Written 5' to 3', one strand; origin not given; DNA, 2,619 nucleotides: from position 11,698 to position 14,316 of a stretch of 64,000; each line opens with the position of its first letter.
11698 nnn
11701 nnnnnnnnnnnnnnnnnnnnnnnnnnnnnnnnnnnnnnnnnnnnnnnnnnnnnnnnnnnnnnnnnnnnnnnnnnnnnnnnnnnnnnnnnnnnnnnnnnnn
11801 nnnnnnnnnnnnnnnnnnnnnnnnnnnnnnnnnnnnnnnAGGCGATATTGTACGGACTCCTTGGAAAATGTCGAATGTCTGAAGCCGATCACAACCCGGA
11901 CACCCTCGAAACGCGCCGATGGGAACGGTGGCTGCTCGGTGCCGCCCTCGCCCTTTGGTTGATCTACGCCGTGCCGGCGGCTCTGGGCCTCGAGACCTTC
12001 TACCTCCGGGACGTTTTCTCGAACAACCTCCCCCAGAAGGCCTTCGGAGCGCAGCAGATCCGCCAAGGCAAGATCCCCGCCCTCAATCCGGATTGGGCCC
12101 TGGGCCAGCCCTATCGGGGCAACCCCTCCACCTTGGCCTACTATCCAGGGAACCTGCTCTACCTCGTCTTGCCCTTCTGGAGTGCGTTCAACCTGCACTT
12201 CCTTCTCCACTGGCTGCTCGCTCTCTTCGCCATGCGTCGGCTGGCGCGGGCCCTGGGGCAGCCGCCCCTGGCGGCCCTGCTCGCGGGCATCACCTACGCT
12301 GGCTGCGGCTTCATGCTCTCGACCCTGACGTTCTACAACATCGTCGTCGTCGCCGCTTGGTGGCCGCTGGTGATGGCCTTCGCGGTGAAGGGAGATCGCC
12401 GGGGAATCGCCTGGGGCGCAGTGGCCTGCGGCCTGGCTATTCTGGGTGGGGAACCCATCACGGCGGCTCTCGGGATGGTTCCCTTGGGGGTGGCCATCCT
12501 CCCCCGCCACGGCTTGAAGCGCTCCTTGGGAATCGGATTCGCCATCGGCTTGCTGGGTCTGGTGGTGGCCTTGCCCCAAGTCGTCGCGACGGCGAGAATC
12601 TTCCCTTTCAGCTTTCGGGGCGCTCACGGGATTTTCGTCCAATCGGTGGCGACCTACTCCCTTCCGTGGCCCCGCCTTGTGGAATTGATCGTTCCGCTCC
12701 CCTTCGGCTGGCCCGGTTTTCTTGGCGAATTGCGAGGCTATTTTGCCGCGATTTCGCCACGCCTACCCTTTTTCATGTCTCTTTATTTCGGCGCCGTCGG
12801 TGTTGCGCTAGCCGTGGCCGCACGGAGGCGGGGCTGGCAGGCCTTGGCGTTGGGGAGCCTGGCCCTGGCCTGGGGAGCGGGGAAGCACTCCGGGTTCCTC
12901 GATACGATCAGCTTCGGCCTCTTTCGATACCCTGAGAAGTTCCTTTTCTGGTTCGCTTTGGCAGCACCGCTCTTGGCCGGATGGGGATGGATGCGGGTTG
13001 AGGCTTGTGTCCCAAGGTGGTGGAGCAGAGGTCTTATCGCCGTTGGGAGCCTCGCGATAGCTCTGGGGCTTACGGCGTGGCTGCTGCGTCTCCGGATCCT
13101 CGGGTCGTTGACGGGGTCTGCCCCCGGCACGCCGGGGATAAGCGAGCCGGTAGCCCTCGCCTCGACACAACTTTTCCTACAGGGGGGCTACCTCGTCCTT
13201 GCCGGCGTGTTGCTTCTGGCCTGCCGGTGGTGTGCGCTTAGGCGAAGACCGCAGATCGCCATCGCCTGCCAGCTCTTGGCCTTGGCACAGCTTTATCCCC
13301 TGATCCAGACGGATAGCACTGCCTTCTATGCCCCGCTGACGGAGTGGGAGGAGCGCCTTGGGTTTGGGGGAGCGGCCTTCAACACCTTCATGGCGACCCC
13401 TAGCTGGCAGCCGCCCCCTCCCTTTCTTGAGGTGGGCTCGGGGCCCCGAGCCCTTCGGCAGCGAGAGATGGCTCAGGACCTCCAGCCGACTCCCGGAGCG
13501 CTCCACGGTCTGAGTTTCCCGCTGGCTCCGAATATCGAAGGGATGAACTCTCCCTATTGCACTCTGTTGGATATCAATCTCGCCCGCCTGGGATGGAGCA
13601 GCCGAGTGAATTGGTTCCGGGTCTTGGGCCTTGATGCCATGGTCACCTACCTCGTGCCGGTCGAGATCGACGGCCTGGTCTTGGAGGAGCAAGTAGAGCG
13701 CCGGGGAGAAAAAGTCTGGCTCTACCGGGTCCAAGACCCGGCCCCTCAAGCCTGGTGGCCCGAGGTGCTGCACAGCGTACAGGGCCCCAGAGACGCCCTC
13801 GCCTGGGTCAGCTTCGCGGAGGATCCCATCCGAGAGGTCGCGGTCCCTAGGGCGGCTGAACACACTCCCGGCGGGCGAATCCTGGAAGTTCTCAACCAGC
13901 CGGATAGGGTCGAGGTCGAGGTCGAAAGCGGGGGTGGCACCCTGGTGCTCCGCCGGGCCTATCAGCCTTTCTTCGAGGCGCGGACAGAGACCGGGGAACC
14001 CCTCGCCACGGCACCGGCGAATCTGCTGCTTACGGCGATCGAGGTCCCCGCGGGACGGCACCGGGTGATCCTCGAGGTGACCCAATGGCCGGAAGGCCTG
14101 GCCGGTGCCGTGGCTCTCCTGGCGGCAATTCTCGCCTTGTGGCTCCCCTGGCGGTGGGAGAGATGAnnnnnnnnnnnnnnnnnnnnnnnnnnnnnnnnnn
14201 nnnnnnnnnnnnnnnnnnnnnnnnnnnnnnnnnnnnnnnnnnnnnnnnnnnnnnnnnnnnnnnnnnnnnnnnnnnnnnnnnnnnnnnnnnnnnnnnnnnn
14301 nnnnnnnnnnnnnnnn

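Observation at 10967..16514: DPPR-synthase-like UbiA enzyme divergently paired with two tandem giant GT-C-like membrane proteins: a polyprenyl-phospho-pentose glycosylation module outside the mycobacterial context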

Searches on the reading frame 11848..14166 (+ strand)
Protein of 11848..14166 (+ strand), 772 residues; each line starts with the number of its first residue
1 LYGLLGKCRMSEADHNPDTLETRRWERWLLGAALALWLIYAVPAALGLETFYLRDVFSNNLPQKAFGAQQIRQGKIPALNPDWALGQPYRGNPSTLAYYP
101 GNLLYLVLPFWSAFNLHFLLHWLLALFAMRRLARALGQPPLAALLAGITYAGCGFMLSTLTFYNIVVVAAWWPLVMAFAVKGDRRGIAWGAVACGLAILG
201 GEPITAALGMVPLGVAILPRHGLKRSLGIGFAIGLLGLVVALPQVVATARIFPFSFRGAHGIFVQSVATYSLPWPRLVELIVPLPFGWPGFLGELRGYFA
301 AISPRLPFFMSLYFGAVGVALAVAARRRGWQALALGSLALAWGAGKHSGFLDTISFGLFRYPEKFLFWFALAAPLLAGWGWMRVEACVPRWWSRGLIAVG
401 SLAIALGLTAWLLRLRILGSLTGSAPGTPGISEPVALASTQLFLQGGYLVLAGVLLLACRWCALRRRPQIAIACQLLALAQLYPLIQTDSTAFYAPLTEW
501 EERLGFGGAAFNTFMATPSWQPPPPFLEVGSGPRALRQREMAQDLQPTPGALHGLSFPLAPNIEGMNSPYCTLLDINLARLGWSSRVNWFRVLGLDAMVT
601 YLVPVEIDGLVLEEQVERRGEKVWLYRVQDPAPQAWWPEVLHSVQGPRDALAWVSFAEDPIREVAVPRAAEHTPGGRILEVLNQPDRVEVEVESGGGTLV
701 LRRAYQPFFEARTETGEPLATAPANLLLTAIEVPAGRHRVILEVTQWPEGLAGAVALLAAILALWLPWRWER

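Call 3: search_protein_families(library=pfam, proteins=[window:11848-14166:+], max_evalue=0.1)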
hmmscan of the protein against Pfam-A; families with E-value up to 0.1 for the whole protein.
window:11848-14166:+ (772 aa): 0 families

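Call 4: search_protein_families(library=ncbifam, proteins=[window:11848-14166:+], max_evalue=0.1)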
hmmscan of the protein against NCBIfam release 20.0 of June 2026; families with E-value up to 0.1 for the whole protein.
window:11848-14166:+ (772 aa): 0 families

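Call 10: find_homologous_proteins(query=window:11875-14166:+)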
Query window:11875-14166:+ (763 aa): 451 proteins with E <= 0.001 among 8000 candidates; the best 120 are listed.
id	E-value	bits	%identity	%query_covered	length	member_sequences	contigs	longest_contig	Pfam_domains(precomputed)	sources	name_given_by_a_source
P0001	0.0e+0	1725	100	100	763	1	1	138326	-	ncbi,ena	-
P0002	0.0e+0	1329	77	100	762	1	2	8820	-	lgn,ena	-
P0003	0.0e+0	1200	72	97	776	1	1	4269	-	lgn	-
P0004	0.0e+0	1154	69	100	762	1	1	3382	-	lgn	-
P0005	0.0e+0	1127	68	98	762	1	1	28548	-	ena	-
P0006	0.0e+0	1114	66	96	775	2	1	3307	-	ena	-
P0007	2.9e-267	907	58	93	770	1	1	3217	-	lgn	-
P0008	8.7e-267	906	57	99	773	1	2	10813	-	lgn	-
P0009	7.8e-263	893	57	93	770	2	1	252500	-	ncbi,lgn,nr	ncbi:MAG: hypothetical protein K0U98_09845 [Deltaproteobacteria bacterium]|nr:hypothetical protein [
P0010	9.9e-255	866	56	93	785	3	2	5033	-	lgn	-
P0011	4.1e-254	864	55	97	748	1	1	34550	-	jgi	-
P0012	5.9e-254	863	55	100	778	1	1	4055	-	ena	-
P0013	7.5e-252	856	55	94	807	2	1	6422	-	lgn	-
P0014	4.8e-238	811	54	94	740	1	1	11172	-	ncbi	-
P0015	4.8e-209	715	50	93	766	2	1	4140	PF09586.17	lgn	-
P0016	1.6e-207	710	50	93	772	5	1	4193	PF09586.17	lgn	-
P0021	6.9e-205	701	50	93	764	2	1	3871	PF09586.17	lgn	-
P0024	2.3e-203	696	49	93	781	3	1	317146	-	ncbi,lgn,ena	-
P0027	7.6e-202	691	48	95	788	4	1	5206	PF09586.17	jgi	-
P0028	7.7e-202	691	49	93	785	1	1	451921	PF09586.17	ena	-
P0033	1.2e-200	687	49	95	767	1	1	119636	-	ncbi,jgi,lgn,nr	ncbi:MAG TPA: hypothetical protein VNM67_07380 [Thermoanaerobaculia bacterium]|jgi:hypothetical prot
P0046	9.5e-197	674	48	93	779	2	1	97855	PF09586.17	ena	-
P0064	1.7e-190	653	48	96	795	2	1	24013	PF09586.17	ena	-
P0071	3.6e-188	646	46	94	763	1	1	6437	PF09586.17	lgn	-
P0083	2.4e-186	640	47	93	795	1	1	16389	PF09586.17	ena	-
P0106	3.3e-179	616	48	93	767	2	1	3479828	-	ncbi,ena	-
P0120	1.4e-175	604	53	46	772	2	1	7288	PF09586.17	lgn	-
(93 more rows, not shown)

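Call 12: find_encoding_contigs(protein=P0001, flank=10000, max_places=3)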
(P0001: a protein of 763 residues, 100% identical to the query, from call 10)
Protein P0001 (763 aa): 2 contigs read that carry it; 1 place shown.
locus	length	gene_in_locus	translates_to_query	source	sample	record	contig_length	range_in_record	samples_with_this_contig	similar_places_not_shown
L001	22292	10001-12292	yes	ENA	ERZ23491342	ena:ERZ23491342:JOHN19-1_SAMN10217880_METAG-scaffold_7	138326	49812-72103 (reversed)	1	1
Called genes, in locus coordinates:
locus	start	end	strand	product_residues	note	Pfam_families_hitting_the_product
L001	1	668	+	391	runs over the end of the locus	PF13641:Glyco_tranf_2_3, PF00535:Glycos_transf_2, PF13632:Glyco_trans_2_3 (weak)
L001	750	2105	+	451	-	-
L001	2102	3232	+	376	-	-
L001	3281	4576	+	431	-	PF01663:Phosphodiest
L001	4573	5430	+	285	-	PF00535:Glycos_transf_2, PF13641:Glyco_tranf_2_3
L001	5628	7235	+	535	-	-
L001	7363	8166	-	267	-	-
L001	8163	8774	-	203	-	-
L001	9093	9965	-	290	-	PF01040:UbiA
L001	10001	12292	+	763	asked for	-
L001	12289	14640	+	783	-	-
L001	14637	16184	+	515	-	PF00289:Biotin_carb_N, PF02786:CPSase_L_D2, PF02222:ATP-grasp, PF07478:Dala_Dala_lig_C, PF02785:Biotin_carb_C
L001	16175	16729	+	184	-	PF25917:BSH_RND (faint), PF00364:Biotin_lipoyl, PF25984:BSH_YknX (faint)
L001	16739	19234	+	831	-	PF13646:HEAT_2 (weak), PF02985:HEAT (faint), PF03130:HEAT_PBS (faint), PF13646:HEAT_2, PF00437:T2SSE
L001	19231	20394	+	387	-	PF00437:T2SSE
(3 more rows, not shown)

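Call 14: search_solved_structures(query=A1, max_evalue=10)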
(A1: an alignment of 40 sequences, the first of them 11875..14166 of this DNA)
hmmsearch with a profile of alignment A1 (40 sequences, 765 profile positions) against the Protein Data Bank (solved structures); distinct sequences matched with E-value up to 10: 0.

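Call 15: search_protein_families(library=pfam, alignment_id=A1, max_evalue=0.01)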
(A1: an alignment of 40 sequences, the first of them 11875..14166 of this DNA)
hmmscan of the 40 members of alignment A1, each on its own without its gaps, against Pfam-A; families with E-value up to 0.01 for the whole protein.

A. member 1, window:11875-14166:+ (763 aa): 0 families

B. families by the number of members that match (of 40 scanned): 2 families
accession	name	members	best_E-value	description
PF09586.16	YfhO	17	7.7e-09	Bacterial membrane protein YfhO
PF09852.15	DUF2079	1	0.0019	Predicted membrane protein (DUF2079)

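Call 16: find_encoding_contigs(protein=P0106, flank=10000, max_places=2)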
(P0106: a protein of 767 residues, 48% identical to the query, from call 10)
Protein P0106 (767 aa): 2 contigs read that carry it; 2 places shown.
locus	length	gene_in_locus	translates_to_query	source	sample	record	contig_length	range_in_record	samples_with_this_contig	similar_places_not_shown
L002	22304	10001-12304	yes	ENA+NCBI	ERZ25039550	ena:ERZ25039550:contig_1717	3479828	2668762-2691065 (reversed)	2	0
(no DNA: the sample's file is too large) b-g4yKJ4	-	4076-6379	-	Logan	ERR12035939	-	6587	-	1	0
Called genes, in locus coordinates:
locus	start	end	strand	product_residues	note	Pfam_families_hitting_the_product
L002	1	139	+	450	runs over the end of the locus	PF04422:FrhB_FdhB_N, PF04432:FrhB_FdhB_C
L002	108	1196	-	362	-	PF00535:Glycos_transf_2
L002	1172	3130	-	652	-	PF00884:Sulfatase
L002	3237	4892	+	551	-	-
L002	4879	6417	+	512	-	-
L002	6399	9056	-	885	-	PF01564:Spermine_synth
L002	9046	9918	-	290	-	PF01040:UbiA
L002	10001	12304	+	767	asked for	-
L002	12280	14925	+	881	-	-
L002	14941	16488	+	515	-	PF00289:Biotin_carb_N, PF02786:CPSase_L_D2, PF07478:Dala_Dala_lig_C, PF02785:Biotin_carb_C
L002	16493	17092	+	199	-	PF00364:Biotin_lipoyl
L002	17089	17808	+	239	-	PF13560:HTH_31, PF01381:HTH_3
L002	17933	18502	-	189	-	-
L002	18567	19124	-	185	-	PF05685:Uma2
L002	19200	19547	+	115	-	-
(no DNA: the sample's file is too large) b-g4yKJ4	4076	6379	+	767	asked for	-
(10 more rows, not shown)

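Call 17: find_encoding_contigs(protein=P0009, flank=10000, max_places=2)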
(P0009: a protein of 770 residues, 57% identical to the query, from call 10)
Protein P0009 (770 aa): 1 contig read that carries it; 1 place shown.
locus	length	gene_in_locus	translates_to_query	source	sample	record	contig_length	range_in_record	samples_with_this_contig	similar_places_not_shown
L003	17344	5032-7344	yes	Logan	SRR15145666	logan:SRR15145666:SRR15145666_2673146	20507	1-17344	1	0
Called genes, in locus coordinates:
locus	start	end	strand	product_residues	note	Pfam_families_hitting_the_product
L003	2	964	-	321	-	?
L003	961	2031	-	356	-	PF00535:Glycos_transf_2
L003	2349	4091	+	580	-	PF13231:PMT_2 (weak)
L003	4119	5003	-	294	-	PF01040:UbiA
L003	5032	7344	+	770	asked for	-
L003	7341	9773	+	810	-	-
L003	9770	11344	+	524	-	PF00289:Biotin_carb_N, PF02786:CPSase_L_D2, PF07478:Dala_Dala_lig_C, PF02222:ATP-grasp (weak), PF02785:Biotin_carb_C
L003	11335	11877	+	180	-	PF00364:Biotin_lipoyl, PF25917:BSH_RND, PF25984:BSH_YknX (faint)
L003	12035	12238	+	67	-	PF07311:Dodecin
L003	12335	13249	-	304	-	PF03279:Lip_A_acyltrans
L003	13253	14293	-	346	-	PF02606:LpxK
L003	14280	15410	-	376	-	PF04413:Glycos_transf_N, PF13579:Glyco_trans_4_4 (weak)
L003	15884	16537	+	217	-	PF07638:Sigma70_ECF, PF14493:HTH_40 (faint), PF04542:Sigma70_r2, PF08281:Sigma70_r4_2, PF00196:GerE (weak), PF04545:Sigma70_r4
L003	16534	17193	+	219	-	-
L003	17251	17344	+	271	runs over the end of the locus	PF03958:Secretin_N (weak)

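Call 18: find_encoding_contigs(protein=P0028, flank=10000, max_places=2)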
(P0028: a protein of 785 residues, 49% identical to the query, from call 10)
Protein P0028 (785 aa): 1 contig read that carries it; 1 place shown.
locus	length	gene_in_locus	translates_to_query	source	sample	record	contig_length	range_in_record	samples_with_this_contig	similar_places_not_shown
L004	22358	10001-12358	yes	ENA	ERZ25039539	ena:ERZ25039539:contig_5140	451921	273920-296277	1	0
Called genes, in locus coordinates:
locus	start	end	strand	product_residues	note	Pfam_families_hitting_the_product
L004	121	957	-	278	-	PF22725:GFO_IDH_MocA_C3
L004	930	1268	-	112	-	-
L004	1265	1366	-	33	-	-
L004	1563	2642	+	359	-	-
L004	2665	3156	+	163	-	-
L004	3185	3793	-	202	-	PF02348:CTP_transf_3 (weak)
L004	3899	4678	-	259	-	PF03808:Glyco_tran_WecG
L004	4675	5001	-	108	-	-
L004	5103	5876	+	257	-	-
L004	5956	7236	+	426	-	PF02397:Bac_transf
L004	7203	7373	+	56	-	PF02397:Bac_transf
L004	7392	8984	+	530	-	-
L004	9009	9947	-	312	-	PF01040:UbiA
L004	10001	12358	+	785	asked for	PF09586:YfhO (faint)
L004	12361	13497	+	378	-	-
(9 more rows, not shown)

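Call 29: predict_structure(alignment_id=A1)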
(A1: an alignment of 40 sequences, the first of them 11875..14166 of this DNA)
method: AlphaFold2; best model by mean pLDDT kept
length: 763 residues; sequences in the alignment: 40
mean_pLDDT: 84.3   pTM: 0.87
mean pLDDT of the five models: 84.3, 83.7, 82.7, 80.6, 79.5
residues with pLDDT >= 90: 369; 70-90: 272; 50-70: 91; < 50: 31
segments of 3 or more residues with pLDDT < 50: 1-6, 67-70, 74-76, 148-152, 416-423
pLDDT, mean of each block of 10 residues (from residue 1): 49 90 92 90 64 62 53 50 59 73 83 91 97 96 63 70 95 94 92 85 96 96 96 87 76 75 88 87 80 64 90 96 96 88 82 88 96 95 97 97 84 54 70 92 97 95 95 87 85 86 75 56 79 78 69 66 84 92 94 88 91 91 94 94 95 94 92 84 96 86 94 93 96 86 91 89 75
secondary structure, 60 per line:
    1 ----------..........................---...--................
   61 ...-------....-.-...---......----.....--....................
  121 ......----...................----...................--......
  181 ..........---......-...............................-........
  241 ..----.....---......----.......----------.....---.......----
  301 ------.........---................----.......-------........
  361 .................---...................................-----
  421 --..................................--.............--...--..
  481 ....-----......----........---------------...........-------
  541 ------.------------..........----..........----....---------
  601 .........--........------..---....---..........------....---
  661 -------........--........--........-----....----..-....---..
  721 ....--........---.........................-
elements in order (helices of 4 or more, strands of 3 or more residues): H11-36 E40-42 H45-63 H84-89 H94-98 H101-126 H131-149 H154-172 H175-190 H194-199 H201-231 H233-242 H247-251 H255-260 H265-271 H290-296 H307-315 H319-334 H339-345 H353-377 H381-415 H423-456 H459-471 E479-481 H490-495 E500-503 H504-507 H525-533 H560-569 H574-583 E588-591 E601-609 E612-619 E631-634 H638-647 E654-657 E668-675 E678-685 E688-695 E701-704 E712-715 E719-724 E727-734 H738-762

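Call 36: find_related_loci(query=A1, collection=genome_contigs, flank=8000)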
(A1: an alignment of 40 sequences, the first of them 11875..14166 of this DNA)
Query A1 (763 aa) in genome_contigs; peptide patterns used: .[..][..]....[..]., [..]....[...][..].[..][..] (x = any residue, [..] = any of these).
109 stretches matched a pattern; 101 encode a relative of the query (tblastn E <= 1e-3); the best 80 are kept; 80 distinct loci.
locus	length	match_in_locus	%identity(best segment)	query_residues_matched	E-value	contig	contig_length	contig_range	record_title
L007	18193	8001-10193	50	34-756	0e+0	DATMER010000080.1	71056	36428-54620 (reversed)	MAG TPA_asm: Thermoanaerobaculia bacterium isolate SMAG_U13441 k141_4379123, whole genome shotgun sequence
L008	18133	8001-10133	57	33-740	0e+0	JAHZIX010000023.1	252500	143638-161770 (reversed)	MAG: Deltaproteobacteria bacterium isolate P_S1_bin.14 k141_819744, whole genome shotgun sequence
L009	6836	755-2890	49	32-740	0e+0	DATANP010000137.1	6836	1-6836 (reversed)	MAG TPA_asm: Thermoanaerobaculia bacterium isolate SMAG_U7022 k141_595231, whole genome shotgun sequence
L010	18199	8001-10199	48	32-750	0e+0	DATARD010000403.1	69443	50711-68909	MAG TPA_asm: Thermoanaerobaculia bacterium isolate SMAG_U5484 k141_4538771, whole genome shotgun sequence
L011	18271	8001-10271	47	33-763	0e+0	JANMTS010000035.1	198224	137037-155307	MAG: Holophagales bacterium isolate SOY_29_metabat_132 SOY_29_k141_4439907, whole genome shotgun sequence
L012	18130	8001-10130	49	34-740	4e-180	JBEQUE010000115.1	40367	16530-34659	MAG: Acidobacteriota bacterium isolate MAG_Dt_02 k247_1601117, whole genome shotgun sequence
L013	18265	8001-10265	47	32-762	1e-179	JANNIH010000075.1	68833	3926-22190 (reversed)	MAG: Holophagales bacterium isolate SOY_6_C_metabat_145 SOY_6_C_k141_462108, whole genome shotgun sequence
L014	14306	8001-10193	46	32-740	4e-179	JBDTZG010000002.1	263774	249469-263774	MAG: Acidobacteriota bacterium isolate cluster4_bin.160 NODE_10_length_263774_cov_17.485437, whole genome shotgun sequen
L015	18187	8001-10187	46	33-740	9e-179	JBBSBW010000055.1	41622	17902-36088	MAG: Thermoanaerobaculia bacterium isolate La6_metabat2.203 La6_metabat2.203_K_3499913_L_41622_cov_15.1751, whole genome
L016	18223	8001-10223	47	32-760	2e-176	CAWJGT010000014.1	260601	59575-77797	MAG: uncultured Holophagales bacterium isolate MFD04935.bin.1.7 genome assembly, contig: contig_28381, whole genome shot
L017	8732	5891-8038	47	34-740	2e-168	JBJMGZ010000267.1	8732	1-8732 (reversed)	MAG: Thermoanaerobaculia bacterium isolate 12C18O_48h_100_P16_coass_bin_34 k141_3366820, whole genome shotgun sequence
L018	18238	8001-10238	48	32-756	5e-168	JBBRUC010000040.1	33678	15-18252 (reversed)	MAG: Thermoanaerobaculia bacterium isolate La3_concoct.109 La3_concoct.109_K_345277_L_33678_cov_14.0000, whole genome sh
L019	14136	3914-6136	47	14-748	9e-167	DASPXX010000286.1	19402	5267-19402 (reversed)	MAG TPA_asm: Thermoanaerobaculia bacterium isolate SMAG_U11578 k141_225742, whole genome shotgun sequence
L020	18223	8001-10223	47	33-755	2e-166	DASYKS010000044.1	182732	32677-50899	MAG TPA_asm: Thermoanaerobaculia bacterium isolate SMAG_U4328 k141_1353402, whole genome shotgun sequence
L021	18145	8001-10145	48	34-740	3e-166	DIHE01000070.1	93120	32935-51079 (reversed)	MAG TPA_asm: Holophagales bacterium UBA5704 UBA5704_contig_18, whole genome shotgun sequence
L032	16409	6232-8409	46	27-760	4e-143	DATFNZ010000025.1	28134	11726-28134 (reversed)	MAG TPA_asm: Thermoanaerobaculia bacterium isolate SMAG_U9264 k141_773891, whole genome shotgun sequence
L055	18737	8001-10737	56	27-746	8e-103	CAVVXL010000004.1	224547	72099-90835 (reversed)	MAG: uncultured Acidobacteriota bacterium isolate MFD04580.bin.1.42 genome assembly, contig: contig_17093, whole genome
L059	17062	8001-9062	56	27-375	2e-101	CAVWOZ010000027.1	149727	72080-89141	MAG: uncultured Acidobacteriota bacterium isolate MFD09368.bin.3.159 genome assembly, contig: contig_36397, whole genome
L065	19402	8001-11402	56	27-382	3e-97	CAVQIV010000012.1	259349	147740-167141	MAG: Thermoanaerobaculaceae bacterium isolate MFD10043.bin.2.76 genome assembly, contig: contig_33302, whole genome shot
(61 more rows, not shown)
